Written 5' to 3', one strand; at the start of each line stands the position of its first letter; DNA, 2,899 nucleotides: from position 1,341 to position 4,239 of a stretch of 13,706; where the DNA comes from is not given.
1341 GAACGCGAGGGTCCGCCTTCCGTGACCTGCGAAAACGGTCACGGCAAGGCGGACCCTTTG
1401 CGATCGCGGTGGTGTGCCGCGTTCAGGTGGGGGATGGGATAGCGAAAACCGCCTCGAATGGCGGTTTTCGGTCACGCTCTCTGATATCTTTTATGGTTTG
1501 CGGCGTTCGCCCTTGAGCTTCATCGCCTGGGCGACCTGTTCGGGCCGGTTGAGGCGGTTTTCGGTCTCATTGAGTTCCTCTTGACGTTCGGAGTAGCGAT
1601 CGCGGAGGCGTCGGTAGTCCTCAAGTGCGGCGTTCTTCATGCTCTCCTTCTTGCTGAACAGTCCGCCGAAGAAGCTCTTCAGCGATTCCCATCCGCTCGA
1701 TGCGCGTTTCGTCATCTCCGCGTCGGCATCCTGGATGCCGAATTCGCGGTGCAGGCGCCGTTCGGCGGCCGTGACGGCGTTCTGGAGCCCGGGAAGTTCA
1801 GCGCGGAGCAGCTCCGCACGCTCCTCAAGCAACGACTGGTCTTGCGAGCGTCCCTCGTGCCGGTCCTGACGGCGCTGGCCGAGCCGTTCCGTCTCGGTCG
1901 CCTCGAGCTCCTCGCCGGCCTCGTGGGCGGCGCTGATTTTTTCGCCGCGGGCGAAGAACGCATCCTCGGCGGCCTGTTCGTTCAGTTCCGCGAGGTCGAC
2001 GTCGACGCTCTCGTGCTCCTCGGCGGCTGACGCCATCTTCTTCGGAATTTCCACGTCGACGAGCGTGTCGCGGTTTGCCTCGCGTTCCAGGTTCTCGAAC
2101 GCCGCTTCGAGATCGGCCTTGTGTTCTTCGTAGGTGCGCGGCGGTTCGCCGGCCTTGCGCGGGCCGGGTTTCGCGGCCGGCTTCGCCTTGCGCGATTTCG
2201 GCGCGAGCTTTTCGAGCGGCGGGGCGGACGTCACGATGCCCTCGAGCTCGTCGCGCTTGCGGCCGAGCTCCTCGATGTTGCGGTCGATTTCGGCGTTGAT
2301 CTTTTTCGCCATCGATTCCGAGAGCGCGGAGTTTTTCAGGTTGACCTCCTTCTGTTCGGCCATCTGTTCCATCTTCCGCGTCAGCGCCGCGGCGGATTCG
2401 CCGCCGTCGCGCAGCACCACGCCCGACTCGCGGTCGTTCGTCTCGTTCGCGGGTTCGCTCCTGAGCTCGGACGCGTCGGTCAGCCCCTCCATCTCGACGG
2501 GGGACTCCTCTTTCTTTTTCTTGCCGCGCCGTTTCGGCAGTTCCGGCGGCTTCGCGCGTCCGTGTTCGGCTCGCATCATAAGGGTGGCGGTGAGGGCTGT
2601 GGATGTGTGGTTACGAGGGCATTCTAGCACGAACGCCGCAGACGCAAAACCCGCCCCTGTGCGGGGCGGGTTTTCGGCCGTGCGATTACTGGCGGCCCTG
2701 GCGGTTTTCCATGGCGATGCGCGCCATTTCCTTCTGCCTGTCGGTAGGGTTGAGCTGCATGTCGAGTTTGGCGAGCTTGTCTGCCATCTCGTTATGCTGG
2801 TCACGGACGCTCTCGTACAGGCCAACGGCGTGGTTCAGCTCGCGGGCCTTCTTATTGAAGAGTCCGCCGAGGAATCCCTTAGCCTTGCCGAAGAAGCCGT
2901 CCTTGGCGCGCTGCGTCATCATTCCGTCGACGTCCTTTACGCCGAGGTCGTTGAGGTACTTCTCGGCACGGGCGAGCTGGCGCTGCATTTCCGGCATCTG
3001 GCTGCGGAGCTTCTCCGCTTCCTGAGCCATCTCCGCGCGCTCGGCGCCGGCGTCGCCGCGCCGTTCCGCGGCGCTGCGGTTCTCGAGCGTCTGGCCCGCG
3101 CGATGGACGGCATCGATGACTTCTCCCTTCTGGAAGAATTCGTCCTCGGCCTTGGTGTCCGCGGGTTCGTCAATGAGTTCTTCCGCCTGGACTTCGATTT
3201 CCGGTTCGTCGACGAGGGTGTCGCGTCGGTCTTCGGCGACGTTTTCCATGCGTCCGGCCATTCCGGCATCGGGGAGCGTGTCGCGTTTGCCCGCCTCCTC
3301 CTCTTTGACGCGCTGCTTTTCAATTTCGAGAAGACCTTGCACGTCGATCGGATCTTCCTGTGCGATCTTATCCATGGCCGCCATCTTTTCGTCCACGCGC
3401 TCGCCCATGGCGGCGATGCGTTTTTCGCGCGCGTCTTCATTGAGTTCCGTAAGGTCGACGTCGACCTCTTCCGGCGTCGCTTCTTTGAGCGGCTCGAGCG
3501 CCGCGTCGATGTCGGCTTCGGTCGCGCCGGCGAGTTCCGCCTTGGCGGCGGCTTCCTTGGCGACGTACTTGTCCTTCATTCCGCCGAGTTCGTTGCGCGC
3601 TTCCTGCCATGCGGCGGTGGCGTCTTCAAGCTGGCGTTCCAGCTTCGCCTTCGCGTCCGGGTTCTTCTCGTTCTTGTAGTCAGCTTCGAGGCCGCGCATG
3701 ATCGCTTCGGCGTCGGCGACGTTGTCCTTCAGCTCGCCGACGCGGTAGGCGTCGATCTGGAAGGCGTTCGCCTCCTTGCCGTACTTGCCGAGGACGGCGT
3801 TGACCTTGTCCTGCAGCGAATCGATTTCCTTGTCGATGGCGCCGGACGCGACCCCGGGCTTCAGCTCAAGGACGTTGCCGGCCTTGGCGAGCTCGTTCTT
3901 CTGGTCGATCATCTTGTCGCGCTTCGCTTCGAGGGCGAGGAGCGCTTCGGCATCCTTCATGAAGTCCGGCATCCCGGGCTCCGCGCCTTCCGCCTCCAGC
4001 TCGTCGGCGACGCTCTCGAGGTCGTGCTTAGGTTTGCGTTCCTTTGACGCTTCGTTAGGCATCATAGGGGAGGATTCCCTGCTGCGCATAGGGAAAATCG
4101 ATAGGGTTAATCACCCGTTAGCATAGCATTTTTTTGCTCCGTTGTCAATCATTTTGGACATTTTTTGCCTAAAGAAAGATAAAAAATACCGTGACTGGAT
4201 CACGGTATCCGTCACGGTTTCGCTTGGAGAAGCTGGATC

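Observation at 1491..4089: Tandem paralogs define a candidate new coiled-coil family with a conserved C-terminal module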

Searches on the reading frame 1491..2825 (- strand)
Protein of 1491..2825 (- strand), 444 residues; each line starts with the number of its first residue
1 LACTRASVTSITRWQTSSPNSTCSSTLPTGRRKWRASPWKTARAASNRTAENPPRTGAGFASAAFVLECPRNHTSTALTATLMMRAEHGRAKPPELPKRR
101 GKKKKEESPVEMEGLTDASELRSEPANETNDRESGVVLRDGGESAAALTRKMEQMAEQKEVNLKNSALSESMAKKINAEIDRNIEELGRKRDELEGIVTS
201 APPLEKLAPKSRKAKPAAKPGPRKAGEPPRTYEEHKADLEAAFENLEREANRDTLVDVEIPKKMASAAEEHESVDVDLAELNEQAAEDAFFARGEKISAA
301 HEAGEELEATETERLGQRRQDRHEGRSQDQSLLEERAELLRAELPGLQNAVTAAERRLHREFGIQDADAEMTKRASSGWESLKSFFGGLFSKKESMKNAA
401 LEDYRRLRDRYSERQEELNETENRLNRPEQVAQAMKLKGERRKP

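Call 4: search_protein_families(library=pfam, proteins=[window:1491-2825:-], max_evalue=1)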
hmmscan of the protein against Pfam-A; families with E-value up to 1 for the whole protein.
window:1491-2825:- (444 aa): 1 family
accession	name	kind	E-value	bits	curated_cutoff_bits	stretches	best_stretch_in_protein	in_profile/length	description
PF05549.16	Allexi_40kDa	-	0.4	10.6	26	1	134-217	76-160/271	Allexivirus 40kDa protein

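Call 9: search_protein_families(library=ncbifam, proteins=[window:1491-2579:-], max_evalue=1)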
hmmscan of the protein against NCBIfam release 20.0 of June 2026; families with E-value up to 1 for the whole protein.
window:1491-2579:- (362 aa): 2 families
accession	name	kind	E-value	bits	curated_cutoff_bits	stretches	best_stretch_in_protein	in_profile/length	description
TIGR00853.1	pts-lac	subfamily_domain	0.0018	18.3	110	1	37-99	30-93/140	lactose/cellobiose PTS transporter subunit IIB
NF046118.1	T4SS_BAB2_0123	subfamily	0.052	13.8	100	1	85-142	73-128/145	BAB2_0123 family type IV secretion system effector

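Call 11: find_homologous_proteins(query=window:1491-2579:-)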
Query window:1491-2579:- (362 aa): 6 proteins with E <= 0.001 among 8000 candidates.
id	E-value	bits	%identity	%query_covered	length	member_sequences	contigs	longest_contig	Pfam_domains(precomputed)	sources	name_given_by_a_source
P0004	3.4e-219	745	100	100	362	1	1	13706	-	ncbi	-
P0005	9.8e-162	556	77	100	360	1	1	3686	-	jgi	jgi:hypothetical protein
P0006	5.0e-108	380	53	100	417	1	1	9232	-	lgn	-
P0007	4.5e-97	344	55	100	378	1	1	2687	-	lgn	-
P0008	2.6e-83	299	49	99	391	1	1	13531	-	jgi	jgi:hypothetical protein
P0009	6.6e-74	268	50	92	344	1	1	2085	-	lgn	-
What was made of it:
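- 1491..2579 (-): Gene A, 362 aa, the downstream paralog. It has a basic N-terminal peptide (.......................), an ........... motif, and then the shared C-terminal module. Identical to P0004 from an NCBI contig of 13706 bp (call 11).
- Checked: (2) A starts at 2579, giving 362 aa identical to P0004 (call 11).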

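Call 61: find_encoding_contigs(protein=P0004, flank=1000, max_places=3)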
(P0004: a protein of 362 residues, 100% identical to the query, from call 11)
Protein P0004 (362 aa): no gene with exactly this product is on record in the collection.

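Call 78: search_protein_families(library=padloc, proteins=[window:1491-2579:-], max_evalue=0.1)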
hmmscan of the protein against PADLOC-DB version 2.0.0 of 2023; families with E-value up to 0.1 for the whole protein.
window:1491-2579:- (362 aa): 0 families

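Call 79: search_protein_families(library=phrogs, proteins=[window:1491-2579:-], max_evalue=0.1)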
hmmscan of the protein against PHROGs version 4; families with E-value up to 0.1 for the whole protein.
window:1491-2579:- (362 aa): 2 families
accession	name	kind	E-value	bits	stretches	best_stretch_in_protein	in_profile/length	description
phrog_28083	-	unknown function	0.0059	16.2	1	96-193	13-111/830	-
phrog_4753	-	unknown function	0.041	14.9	0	313-346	19-51/97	-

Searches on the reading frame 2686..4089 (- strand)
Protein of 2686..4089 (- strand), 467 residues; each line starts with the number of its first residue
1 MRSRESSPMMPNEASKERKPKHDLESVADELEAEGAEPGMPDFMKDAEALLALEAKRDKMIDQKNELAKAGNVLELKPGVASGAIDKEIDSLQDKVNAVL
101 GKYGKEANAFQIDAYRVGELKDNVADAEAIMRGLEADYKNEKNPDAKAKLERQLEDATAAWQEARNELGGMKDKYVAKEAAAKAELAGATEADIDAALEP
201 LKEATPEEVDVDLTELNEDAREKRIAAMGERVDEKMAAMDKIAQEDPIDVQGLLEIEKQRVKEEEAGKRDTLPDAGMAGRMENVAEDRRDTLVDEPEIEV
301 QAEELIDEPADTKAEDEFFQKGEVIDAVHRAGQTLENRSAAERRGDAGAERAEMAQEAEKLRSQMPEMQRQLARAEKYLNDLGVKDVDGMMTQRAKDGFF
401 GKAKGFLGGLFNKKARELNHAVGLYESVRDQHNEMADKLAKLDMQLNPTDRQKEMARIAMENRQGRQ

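Call 4: search_protein_families(library=pfam, proteins=[window:2686-4089:-], max_evalue=1)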
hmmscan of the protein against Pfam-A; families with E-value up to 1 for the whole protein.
window:2686-4089:- (467 aa): 3 families
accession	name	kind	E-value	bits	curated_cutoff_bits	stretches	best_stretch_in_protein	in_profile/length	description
PF21332.3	AmiR_N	-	0.015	15.7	27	1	199-261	31-93/111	AmiR, N-terminal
PF04192.17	Utp21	-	0.034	14.4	30.8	1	148-234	59-142/209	Utp21 specific WD40 associated putative domain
PF17676.7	Peptidase_S66C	-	0.13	13.3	23.7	0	383-417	38-75/120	LD-carboxypeptidase C-terminal domain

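Call 8: find_homologous_proteins(query=window:2686-4089:-)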
Query window:2686-4089:- (467 aa): 3 proteins with E <= 0.001 among 8000 candidates.
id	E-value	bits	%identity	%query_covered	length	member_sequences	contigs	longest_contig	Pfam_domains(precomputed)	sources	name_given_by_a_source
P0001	4.8e-184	631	65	98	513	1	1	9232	-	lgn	-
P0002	1.4e-166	573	61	98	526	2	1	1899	-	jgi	jgi:hypothetical protein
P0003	4.1e-131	456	56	75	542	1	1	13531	-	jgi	jgi:hypothetical protein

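Call 9: search_protein_families(library=ncbifam, proteins=[window:2686-4089:-], max_evalue=1)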
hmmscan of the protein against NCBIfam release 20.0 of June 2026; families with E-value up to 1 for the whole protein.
window:2686-4089:- (467 aa): 0 families

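Call 12: find_encoding_contigs(protein=P0001, flank=10000)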
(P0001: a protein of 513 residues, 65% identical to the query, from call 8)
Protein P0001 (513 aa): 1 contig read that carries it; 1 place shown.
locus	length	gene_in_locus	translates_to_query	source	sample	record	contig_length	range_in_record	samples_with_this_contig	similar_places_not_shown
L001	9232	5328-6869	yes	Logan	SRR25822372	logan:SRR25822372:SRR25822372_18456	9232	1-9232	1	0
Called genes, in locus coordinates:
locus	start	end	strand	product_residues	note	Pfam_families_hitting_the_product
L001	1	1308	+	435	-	?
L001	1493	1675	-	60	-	PF18930:DUF5679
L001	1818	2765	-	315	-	PF01715:IPPT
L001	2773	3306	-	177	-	PF23951:DUF7282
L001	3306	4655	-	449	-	PF00919:UPF0004, PF04055:Radical_SAM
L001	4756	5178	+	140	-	-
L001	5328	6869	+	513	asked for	-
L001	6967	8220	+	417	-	-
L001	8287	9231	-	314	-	?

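Call 13: find_encoding_contigs(protein=P0003, flank=10000)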
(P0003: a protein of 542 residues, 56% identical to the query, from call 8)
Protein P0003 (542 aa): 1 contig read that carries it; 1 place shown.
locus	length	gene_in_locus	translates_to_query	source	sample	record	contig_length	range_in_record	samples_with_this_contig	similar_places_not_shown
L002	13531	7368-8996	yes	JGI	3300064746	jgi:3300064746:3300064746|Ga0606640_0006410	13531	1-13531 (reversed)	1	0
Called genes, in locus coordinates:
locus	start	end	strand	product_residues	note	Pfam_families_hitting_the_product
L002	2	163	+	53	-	?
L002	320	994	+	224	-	PF02223:Thymidylate_kin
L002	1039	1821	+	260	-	-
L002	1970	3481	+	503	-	PF02934:GatB_N, PF02637:GatB_Yqey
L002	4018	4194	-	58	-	PF18930:DUF5679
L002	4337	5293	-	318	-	PF01745:IPT (weak), PF01715:IPPT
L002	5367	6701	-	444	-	PF00919:UPF0004, PF04055:Radical_SAM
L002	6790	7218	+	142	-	-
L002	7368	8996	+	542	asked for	-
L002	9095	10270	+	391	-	-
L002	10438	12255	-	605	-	PF07973:tRNA_SAD, PF00587:tRNA-synt_2b, PF03129:HGTP_anticodon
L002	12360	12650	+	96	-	-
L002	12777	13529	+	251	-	?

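Call 28: predict_structure(alignment_id=A2)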
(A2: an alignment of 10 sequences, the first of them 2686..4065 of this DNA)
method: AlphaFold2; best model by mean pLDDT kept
length: 459 residues; sequences in the alignment: 10
mean_pLDDT: 66.7   pTM: 0.34
mean pLDDT of the five models: 66.7, 62.2, 62.1, 59.9, 58.8
residues with pLDDT >= 90: 46; 70-90: 185; 50-70: 108; < 50: 120
segments of 3 or more residues with pLDDT < 50: 1-28, 64-70, 192-210, 259-302, 324-329, 398-401
pLDDT, mean of each block of 10 residues (from residue 1): 36 42 44 76 86 78 48 72 87 78 85 86 90 93 91 85 78 72 63 39 38 52 64 60 57 52 38 42 38 36 52 57 48 59 84 90 90 84 72 50 69 87 91 85 75 67
secondary structure, 60 per line:
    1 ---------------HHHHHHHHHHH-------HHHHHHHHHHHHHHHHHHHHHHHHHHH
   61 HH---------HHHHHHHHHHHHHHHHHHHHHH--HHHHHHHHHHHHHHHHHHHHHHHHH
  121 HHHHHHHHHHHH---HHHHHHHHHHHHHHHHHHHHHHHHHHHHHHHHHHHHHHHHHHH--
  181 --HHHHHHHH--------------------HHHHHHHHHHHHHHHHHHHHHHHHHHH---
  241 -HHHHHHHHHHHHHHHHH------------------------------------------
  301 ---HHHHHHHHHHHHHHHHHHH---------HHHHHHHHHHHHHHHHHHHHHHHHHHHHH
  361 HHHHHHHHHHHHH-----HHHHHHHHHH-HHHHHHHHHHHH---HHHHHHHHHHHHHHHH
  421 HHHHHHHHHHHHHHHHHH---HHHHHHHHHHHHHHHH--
elements in order: H16-26 H34-62 H72-93 H96-132 H136-178 H183-190 H211-237 H242-258 H304-322 H332-373 H379-388 H390-401 H405-438 H442-457
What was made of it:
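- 2686..4065 (-): Gene B, 459 aa, the upstream paralog. It is acidic (net charge -35) and all-helical. It has an N-terminal helical domain specific to the B type, then the shared C-terminal module. AlphaFold2 model: all helix, pLDDT 66.7 (call 28).
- Closest known: BAR / F-BAR / eisosome. Different: The model has low confidence outside the helices (call 28).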

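Call 44: search_protein_families(library=pfam, alignment_id=A6, max_evalue=10)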
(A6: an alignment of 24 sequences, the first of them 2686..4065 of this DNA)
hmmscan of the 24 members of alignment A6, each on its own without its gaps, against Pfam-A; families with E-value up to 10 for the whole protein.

A. member 1, window:2686-4065:- (459 aa): 3 families
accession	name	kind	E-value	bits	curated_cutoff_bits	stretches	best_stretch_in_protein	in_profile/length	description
PF21332.3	AmiR_N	-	0.015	15.7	27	1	191-253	31-93/111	AmiR, N-terminal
PF04192.17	Utp21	-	0.033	14.5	30.8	1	140-226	59-142/209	Utp21 specific WD40 associated putative domain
PF17676.7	Peptidase_S66C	-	0.12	13.4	23.7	1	375-409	38-75/120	LD-carboxypeptidase C-terminal domain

B. families by the number of members that match (of 24 scanned): 42 families (the first 25 are shown)
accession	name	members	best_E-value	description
PF14362.11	DUF4407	3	0.17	Domain of unknown function (DUF4407)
PF06825.17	HSBP1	2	0.049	Heat shock factor binding protein 1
PF06428.16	Sec2p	1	0.0089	GDP/GTP exchange factor Sec2p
PF21332.3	AmiR_N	1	0.015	AmiR, N-terminal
PF12313.13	NPR1_like_C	1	0.02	NPR1/NIM1 like defence protein C terminal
PF16034.10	JAKMIP_CC3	1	0.023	JAKMIP CC3 domain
PF00957.27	Synaptobrevin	1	0.023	Synaptobrevin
PF04192.17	Utp21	1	0.033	Utp21 specific WD40 associated putative domain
PF14304.11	CSTF_C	1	0.036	Transcription termination and cleavage factor C-terminal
PF05295.16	Luciferase_N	1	0.071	Luciferase/LBP N-terminal domain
PF13801.11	Metal_resist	1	0.096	Heavy-metal resistance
PF01166.23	TSC22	1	0.1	TSC-22/dip/bun family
PF14719.12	PID_2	1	0.11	Phosphotyrosine interaction domain (PTB/PID)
PF17676.7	Peptidase_S66C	1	0.12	LD-carboxypeptidase C-terminal domain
PF15011.11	CA109-like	1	0.13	Ribosome biogenesis protein C1orf109-like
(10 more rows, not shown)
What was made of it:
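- Tried and rejected: A Pfam scan of all 24 members at E<=10 gave nothing recurrent (call 44).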

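Call 53: fold_search(model_id=the predicted structure, library=pdb)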
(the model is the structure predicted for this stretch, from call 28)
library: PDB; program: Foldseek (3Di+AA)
matches with E <= 10: 346; with E <= 0.001: 0
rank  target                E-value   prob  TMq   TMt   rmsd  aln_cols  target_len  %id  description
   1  4h8s_B                1.6e-02  0.98  0.19  0.22  40.9       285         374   16  Crystal structure of human APPL2BARPH domain (released 2012-10-17)
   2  5c5b_D                1.7e-02  0.97  0.18  0.21  40.4       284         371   15  Crystal Structure of Human APPL BAR-PH Heterodimer (released 2016-06-22)
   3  2q13                  3.3e-02  0.96  0.18  0.22  40.3       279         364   15  Crystal structure of BAR-PH domain of APPL1 (released 2007-08-14)
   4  4h8s_A                4.5e-02  0.93  0.18  0.21  40.2       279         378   15  Crystal structure of human APPL2BARPH domain (released 2012-10-17)
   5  2elb                  4.9e-02  0.95  0.19  0.24  39.2       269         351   14  Crystal Structure of the BAR-PH domain of human APPL1 (released 2007-05-29)
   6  2q12                  5.8e-02  0.94  0.18  0.33  39.3       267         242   15  Crystal Structure of BAR domain of APPL1 (released 2007-08-14)
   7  8x2t                  7.1e-02  0.14  0.09  0.11  53.2       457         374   12  The Crystal Structure of FES from Biortus. (released 2023-12-27)
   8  5i6j                  8.3e-02  0.51  0.16  0.18  55.8       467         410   11  Crystal Structure of SRGAP2 F-BARx (released 2017-03-08)
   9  5i6r                  8.7e-02  0.41  0.15  0.16  55.0       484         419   10  Crystal Structure of srGAP2 F-BARx WT Form-1 (released 2017-08-30)
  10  2z0o                  1.1e-01  0.84  0.18  0.23  40.3       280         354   15  Crystal structure of APPL1-BAR-PH domain (released 2008-05-13)
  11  5c5b_B                1.4e-01  0.84  0.19  0.22  39.5       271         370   15  Crystal Structure of Human APPL BAR-PH Heterodimer (released 2016-06-22)
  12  4dyl                  1.5e-01  0.25  0.14  0.17  50.6       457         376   12  F-BAR domain of human FES tyrosine kinase (released 2012-04-04)
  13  5c5b_C                1.7e-01  0.82  0.18  0.23  39.5       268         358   14  Crystal Structure of Human APPL BAR-PH Heterodimer (released 2016-06-22)
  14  5c5b_A                2.6e-01  0.77  0.19  0.23  39.6       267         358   15  Crystal Structure of Human APPL BAR-PH Heterodimer (released 2016-06-22)
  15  2z0n                  2.7e-01  0.75  0.19  0.35  38.5       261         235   16  Crystal structure of APPL1-BAR domain (released 2008-05-13)
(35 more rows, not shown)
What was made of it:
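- Closest known: BAR / F-BAR / eisosome. Same: All of these are membrane-binding helical bundles (call 53).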

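Call 78: search_protein_families(library=padloc, proteins=[window:2686-4065:-], max_evalue=0.1)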
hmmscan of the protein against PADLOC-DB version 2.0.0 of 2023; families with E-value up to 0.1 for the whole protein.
window:2686-4065:- (459 aa): 0 families

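Call 79: search_protein_families(library=phrogs, proteins=[window:2686-4065:-], max_evalue=0.1)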
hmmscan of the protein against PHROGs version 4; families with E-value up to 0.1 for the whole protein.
window:2686-4065:- (459 aa): 2 families
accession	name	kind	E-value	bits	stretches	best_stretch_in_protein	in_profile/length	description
phrog_37959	-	unknown function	0.053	14.8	0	56-98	24-68/84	-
phrog_23049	-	unknown function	0.093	14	0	172-193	39-60/61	-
